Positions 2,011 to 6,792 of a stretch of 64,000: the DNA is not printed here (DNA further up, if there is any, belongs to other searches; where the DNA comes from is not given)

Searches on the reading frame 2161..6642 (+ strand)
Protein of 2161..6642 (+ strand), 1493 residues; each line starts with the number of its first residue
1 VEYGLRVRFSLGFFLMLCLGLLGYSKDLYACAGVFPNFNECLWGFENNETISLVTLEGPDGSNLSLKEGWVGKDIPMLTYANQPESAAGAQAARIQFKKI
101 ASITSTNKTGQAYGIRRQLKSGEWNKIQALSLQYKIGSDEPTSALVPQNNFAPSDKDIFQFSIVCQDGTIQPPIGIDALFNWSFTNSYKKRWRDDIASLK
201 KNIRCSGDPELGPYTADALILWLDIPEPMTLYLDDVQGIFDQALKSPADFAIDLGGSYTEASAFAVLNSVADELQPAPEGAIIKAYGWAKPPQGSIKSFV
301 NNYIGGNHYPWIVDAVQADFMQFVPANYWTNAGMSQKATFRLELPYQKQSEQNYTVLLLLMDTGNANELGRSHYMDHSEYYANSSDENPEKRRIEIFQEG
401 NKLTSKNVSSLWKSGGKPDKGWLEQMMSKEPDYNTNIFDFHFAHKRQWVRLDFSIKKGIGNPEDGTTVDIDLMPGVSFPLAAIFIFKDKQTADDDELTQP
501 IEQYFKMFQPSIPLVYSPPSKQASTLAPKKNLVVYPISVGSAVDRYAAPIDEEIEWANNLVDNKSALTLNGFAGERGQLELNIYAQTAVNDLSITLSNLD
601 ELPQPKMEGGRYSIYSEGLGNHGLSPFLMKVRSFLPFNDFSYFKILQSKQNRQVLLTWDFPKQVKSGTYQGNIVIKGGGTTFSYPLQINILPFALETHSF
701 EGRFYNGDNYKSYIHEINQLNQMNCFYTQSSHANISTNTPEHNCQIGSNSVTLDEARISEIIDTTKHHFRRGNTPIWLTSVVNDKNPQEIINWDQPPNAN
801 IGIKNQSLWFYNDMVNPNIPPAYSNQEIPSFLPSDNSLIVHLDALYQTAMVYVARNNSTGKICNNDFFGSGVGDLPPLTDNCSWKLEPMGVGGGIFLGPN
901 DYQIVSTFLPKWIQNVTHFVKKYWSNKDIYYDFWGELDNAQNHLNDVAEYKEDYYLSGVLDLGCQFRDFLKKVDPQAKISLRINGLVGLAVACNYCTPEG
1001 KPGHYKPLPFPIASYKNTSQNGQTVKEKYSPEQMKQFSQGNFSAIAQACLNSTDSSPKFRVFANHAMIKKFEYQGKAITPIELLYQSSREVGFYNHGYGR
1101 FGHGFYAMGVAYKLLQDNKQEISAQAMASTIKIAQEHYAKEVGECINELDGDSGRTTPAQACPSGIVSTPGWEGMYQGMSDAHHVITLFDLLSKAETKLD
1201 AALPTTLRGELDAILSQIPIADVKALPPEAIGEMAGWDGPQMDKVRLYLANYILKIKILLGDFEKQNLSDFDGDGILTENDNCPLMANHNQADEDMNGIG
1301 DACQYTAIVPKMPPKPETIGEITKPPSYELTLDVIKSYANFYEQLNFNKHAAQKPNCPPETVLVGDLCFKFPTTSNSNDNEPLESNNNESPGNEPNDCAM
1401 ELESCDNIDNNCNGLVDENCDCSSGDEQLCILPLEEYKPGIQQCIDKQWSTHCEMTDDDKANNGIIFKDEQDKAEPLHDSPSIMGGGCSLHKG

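Call 9: search_protein_families(library=pfam, proteins=[window:2161-6642:+], max_evalue=0.01)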
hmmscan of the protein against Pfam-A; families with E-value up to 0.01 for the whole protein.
window:2161-6642:+ (1493 aa): 3 families
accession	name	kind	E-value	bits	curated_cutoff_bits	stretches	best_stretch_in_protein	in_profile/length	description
PF02412.23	TSP_3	-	2.5e-08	33.9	25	1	1270-1291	15-36/36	Thrombospondin type 3 repeat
PF11617.13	Cu-binding_MopE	-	0.0003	21.4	27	1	1402-1418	14-30/30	Putative metal-binding motif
PF22680.2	Glyco_hydro_123_N_2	-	0.0066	16.7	27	0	562-601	18-57/142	Glycoside hydrolase 123 N-terminal domain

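Call 25: search_protein_families(library=ncbifam, proteins=[window:2161-6642:+], max_evalue=0.01)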
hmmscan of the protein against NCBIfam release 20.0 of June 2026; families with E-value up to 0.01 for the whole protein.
window:2161-6642:+ (1493 aa): 2 families
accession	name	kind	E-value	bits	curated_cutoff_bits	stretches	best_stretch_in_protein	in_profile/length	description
NF047638.1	throspo3_MtsC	equivalog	3.4e-08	32.8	350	1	1269-1305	65-101/428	cell-cell cohesion MYXO-CTERM protein MtsC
NF045500.1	Omp28_seleno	equivalog_domain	6.6e-07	29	200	1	1269-1304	273-308/377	Omp28-related selenoprotein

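Call 38: find_homologous_proteins(query=window:2161-5898:+, max_evalue=0.00001)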
Query window:2161-5898:+ (1246 aa): 1 proteins with E <= 0.00001 among 8000 candidates.
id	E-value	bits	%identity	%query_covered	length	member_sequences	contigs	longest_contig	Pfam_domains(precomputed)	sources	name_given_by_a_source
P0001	0.0e+0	2899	100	99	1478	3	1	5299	PF02412.24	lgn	-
